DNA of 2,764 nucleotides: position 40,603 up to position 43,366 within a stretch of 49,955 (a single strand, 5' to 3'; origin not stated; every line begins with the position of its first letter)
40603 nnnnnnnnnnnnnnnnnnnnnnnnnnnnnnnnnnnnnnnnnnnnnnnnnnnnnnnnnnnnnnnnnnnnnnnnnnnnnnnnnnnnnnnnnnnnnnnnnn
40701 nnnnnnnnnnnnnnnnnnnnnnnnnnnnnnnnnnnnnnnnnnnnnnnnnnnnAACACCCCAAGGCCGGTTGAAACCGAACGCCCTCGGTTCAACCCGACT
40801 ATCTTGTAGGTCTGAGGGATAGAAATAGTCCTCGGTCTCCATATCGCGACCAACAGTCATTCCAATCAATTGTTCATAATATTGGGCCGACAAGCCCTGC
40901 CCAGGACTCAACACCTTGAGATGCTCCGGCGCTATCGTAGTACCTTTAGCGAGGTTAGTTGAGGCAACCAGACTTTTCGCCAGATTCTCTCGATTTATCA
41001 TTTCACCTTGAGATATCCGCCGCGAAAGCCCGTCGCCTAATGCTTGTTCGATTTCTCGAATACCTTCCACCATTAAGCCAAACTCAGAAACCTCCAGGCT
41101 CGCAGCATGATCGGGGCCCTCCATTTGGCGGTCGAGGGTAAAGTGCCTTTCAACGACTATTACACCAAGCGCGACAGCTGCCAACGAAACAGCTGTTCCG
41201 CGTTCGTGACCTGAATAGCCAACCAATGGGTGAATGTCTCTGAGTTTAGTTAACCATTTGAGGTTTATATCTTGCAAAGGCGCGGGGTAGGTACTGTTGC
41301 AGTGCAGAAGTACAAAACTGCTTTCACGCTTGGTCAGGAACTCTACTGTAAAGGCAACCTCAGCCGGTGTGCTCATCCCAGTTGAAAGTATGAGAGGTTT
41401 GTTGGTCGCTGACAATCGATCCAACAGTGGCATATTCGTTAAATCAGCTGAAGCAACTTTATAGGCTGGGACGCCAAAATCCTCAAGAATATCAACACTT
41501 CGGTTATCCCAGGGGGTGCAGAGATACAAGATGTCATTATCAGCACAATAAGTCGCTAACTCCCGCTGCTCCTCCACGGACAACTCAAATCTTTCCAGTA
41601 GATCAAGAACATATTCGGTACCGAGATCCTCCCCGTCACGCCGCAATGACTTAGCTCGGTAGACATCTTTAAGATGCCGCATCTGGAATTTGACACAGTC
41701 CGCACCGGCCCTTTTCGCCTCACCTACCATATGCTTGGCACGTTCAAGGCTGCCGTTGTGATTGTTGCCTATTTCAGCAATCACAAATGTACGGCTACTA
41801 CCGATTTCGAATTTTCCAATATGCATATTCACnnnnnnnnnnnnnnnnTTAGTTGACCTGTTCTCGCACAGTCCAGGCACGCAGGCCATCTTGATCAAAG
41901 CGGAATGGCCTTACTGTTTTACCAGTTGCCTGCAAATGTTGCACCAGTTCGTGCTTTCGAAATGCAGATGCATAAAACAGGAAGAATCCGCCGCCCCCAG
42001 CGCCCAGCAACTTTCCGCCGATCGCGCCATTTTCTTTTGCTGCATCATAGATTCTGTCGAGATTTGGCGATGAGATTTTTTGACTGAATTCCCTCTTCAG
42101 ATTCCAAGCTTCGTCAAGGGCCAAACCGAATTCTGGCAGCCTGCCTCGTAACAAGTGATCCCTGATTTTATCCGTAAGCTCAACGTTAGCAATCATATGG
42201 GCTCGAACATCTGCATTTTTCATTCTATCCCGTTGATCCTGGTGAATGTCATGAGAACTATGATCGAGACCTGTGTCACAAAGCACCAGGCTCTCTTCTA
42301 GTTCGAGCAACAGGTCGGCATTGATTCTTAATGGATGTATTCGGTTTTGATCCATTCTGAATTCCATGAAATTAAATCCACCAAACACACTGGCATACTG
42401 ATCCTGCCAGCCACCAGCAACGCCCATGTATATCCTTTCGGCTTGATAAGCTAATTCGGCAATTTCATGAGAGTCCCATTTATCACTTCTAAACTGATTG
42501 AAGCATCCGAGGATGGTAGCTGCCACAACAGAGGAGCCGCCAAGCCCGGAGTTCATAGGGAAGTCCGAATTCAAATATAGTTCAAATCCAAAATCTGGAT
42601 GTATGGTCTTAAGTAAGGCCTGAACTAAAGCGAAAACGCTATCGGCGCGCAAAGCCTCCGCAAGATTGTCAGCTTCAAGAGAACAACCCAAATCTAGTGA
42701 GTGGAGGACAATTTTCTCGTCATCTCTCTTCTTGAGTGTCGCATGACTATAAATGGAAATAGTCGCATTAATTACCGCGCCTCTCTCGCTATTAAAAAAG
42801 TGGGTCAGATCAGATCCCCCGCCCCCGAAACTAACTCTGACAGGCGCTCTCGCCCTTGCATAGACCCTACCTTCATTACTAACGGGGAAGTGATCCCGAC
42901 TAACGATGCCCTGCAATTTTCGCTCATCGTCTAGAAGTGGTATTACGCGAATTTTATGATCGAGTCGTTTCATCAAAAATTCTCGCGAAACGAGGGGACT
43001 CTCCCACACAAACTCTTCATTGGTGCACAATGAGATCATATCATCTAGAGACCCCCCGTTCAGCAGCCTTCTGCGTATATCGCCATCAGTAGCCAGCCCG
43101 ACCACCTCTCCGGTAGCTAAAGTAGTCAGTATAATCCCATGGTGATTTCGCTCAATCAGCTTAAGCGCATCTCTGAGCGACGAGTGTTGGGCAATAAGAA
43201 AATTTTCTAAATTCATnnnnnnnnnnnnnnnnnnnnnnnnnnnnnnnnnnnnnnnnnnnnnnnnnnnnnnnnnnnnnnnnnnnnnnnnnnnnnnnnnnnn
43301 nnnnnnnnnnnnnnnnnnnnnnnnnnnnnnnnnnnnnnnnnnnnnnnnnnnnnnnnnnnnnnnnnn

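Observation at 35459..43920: Module A: ulosonic-acid synthase and CMP-activation core wired to heptose-type genes, a candidate undescribed pathway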

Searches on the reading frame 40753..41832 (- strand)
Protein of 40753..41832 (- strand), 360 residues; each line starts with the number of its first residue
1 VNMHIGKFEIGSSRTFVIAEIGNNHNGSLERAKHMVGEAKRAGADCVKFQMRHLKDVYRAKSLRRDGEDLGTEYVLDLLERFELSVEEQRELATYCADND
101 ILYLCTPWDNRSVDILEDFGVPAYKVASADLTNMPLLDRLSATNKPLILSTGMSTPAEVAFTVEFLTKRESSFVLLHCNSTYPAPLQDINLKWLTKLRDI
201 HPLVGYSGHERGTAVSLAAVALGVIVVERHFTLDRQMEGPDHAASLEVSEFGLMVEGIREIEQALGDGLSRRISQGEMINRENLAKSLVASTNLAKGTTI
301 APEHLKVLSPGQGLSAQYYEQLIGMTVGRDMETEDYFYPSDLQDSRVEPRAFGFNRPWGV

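Call 69: search_solved_structures(query=window:40753-41832:-, max_evalue=1e-30, show_alignments=4)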
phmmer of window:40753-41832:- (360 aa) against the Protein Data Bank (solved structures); distinct sequences matched with E-value up to 1e-30: 7.
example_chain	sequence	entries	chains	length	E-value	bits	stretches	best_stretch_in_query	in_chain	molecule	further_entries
8h2c_A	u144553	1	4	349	1.3e-48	169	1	3-341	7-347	Pseudaminic acid synthase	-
4ipi_A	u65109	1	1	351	7.8e-46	159.9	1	5-327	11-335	Polysialic acid capsule biosynthesis protein SiaC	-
4ipj_A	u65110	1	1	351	1.1e-45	159.4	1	5-327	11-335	Polysialic acid capsule biosynthesis protein SiaC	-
1xuu_A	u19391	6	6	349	1.5e-45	159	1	5-327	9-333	polysialic acid capsule biosynthesis protein SiaC | N-acetylneuraminate synthase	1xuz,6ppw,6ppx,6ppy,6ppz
2wqp_A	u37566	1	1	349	3.6e-44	154.4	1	5-327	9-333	POLYSIALIC ACID CAPSULE BIOSYNTHESIS PROTEIN SIAC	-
1vli_A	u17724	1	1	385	5.3e-43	150.6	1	13-332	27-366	Spore coat polysaccharide biosynthesis protein spsE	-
6ncs_A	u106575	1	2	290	2.9e-39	138.3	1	4-282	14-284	N-acetylneuraminic acid (Sialic acid) synthetase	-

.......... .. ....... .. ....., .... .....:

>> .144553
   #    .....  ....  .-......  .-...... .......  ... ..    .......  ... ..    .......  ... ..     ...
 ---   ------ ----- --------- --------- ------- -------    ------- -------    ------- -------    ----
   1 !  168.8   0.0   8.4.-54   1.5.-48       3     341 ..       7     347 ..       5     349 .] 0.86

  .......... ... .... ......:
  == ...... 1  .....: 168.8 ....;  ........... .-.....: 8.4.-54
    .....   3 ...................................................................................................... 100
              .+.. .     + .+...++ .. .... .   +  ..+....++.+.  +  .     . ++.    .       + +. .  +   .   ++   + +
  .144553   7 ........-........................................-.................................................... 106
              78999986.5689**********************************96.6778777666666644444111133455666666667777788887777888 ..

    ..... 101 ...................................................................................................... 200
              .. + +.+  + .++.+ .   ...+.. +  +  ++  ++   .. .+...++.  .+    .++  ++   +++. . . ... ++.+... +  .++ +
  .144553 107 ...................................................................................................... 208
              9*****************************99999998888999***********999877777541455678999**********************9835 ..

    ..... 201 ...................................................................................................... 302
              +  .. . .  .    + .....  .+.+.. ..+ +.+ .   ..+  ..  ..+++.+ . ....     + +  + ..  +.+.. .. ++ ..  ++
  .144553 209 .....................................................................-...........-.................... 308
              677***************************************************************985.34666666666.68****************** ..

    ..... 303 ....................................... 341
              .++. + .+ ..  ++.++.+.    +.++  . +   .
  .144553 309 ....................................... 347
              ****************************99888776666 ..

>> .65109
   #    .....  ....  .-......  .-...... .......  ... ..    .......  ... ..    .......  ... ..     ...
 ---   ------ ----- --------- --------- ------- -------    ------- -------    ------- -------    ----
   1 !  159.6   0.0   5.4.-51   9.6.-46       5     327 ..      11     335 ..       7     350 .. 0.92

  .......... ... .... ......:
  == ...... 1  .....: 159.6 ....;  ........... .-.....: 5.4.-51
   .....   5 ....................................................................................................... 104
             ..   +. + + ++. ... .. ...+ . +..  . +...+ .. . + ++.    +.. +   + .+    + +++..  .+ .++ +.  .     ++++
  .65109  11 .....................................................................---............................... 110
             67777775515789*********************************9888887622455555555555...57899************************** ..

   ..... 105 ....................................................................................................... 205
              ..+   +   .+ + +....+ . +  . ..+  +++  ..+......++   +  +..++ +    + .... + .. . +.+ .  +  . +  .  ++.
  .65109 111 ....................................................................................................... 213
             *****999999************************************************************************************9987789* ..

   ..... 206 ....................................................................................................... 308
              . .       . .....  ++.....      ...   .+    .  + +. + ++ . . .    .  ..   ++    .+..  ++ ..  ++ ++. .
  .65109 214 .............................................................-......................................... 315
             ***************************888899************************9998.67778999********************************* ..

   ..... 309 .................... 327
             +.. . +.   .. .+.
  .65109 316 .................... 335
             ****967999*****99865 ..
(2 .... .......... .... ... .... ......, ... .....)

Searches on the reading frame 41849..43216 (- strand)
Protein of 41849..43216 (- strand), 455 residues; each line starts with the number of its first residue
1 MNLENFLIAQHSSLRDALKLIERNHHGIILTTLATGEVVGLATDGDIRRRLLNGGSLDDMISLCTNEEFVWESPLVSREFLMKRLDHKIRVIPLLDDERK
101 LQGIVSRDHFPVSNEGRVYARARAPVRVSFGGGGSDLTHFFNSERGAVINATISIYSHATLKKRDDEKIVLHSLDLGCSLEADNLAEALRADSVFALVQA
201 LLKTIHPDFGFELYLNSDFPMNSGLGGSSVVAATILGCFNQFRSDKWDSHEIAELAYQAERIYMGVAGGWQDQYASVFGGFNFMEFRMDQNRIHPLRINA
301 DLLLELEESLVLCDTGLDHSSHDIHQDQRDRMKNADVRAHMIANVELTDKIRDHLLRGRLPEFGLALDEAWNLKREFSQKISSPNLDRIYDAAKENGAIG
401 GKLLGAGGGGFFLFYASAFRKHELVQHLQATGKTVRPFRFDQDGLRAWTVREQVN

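Call 4: search_protein_families(library=pfam, proteins=[window:41849-43216:-], max_evalue=0.001)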
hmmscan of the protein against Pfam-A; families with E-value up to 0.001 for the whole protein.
window:41849-43216:- (455 aa): 3 families
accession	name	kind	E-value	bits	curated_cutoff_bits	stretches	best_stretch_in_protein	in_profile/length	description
PF00288.32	GHMP_kinases_N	-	6.8e-19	68.3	22.3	1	196-280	5-87/87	GHMP kinases N terminal domain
PF08544.19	GHMP_kinases_C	-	5.4e-10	40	21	1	355-414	5-64/85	GHMP kinases C terminal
PF00571.33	CBS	-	1.7e-08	35.1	24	0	8-52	12-56/57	CBS domain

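Call 5: search_protein_families(library=ncbifam, proteins=[window:41849-43216:-], max_evalue=0.001)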
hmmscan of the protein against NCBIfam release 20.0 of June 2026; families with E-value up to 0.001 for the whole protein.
window:41849-43216:- (455 aa): 18 families
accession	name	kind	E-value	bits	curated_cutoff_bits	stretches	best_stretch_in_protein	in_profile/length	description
NF049969.1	GlMnHpPKinHddA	equivalog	6.2e-74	249.4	600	1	121-450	4-338/338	D-glycero-D-manno-heptose 7-phosphate kinase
NF009948.0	PRK13412.1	equivalog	3e-30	104.7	721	1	122-416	612-935/974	bifunctional fucokinase/fucose-1-phosphate guanylyltransferase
TIGR00549.1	mevalon_kin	equivalog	1.6e-22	80.3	163.05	1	148-414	19-275/276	mevalonate kinase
NF003006.0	PRK03817.1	equivalog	1.1e-18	67.3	443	2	145-280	21-157/352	galactokinase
NF003705.0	PRK05322.1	equivalog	6.8e-16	58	385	1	145-279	39-181/388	galactokinase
NF003036.0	PRK03926.1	equivalog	1e-15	57.7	403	1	193-435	59-286/302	mevalonate kinase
NF001816.0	PRK00555.1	equivalog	6.1e-12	45.2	509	1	197-280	78-161/363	galactokinase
TIGR00131.1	gal_kin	equivalog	9.9e-11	41.2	226.65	1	121-283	19-183/388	galactokinase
NF002288.1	PRK01212.1-4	equivalog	1.3e-09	37.5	194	1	183-408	49-259/303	homoserine kinase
NF003472.0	PRK05101.1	equivalog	1.3e-08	34.2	499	1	122-279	23-181/382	galactokinase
TIGR00393.1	kpsF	subfamily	2.8e-08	33.7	203.7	1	8-105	169-267/268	KpsF/GutQ family sugar-phosphate isomerase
TIGR00191.1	thrB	equivalog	5.3e-07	28.8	168.25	1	183-290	52-153/304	homoserine kinase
TIGR01920.1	Shik_kin_archae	equivalog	8e-07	28.7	126.85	1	190-284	49-144/266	shikimate kinase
NF008581.0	PRK11543.1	equivalog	1.6e-06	27.4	481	1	9-107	213-312/321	arabinose-5-phosphate isomerase GutQ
NF040957.1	Arch_PMK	equivalog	4.5e-06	26.4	500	1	192-414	59-285/316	phosphomevalonate kinase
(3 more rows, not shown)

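Call 22: search_solved_structures(query=window:41849-43216:-, max_evalue=0.00001)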
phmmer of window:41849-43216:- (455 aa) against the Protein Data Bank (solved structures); distinct sequences matched with E-value up to 0.00001: 24.
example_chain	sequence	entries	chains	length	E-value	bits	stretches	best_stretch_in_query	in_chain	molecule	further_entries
4n3o_A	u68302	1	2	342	9.5e-59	202.4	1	120-449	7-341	Putative D-glycero-D-manno-heptose 7-phosphate kinase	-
3k85_A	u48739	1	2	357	1.8e-55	191.6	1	120-450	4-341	D-glycero-D-manno-heptose 1-phosphate kinase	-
4usm_A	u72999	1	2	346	2.5e-53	184.6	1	120-450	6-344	PUTATIVE SUGAR KINASE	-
4usk_A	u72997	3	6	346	1.2e-52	182.4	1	120-450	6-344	PUTATIVE SUGAR KINASE | SUGAR KINASE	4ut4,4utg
9iip_A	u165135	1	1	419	1.2e-24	90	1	102-416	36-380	L-fucokinase/L-fucose-1-P guanylyltransferase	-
5yys_A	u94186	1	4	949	1.8e-23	86.2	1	119-416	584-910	L-fucokinase, L-fucose-1-P guanylyltransferase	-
9iit_A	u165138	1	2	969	2e-23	86.1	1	119-416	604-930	L-fucokinase/L-fucose-1-P guanylyltransferase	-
1vis_A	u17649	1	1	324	3.1e-12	49.1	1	149-430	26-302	Mevalonate kinase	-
1kkh_A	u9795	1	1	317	3.6e-12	49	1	149-430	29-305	Mevalonate Kinase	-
1s4e_A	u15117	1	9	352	3.1e-11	45.8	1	124-285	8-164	Galactokinase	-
6mde_A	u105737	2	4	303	3.5e-11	45.7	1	194-442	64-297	Mevalonate kinase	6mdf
4hac_A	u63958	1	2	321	4.3e-11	45.4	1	194-442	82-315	Mevalonate kinase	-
2cz9_A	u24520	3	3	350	8.4e-09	37.8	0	125-281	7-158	Probable galactokinase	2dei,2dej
8teb_A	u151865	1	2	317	9e-08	34.4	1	205-415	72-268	Mevalonate kinase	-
1pie_A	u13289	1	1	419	1.1e-07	34.2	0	144-282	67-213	Galactokinase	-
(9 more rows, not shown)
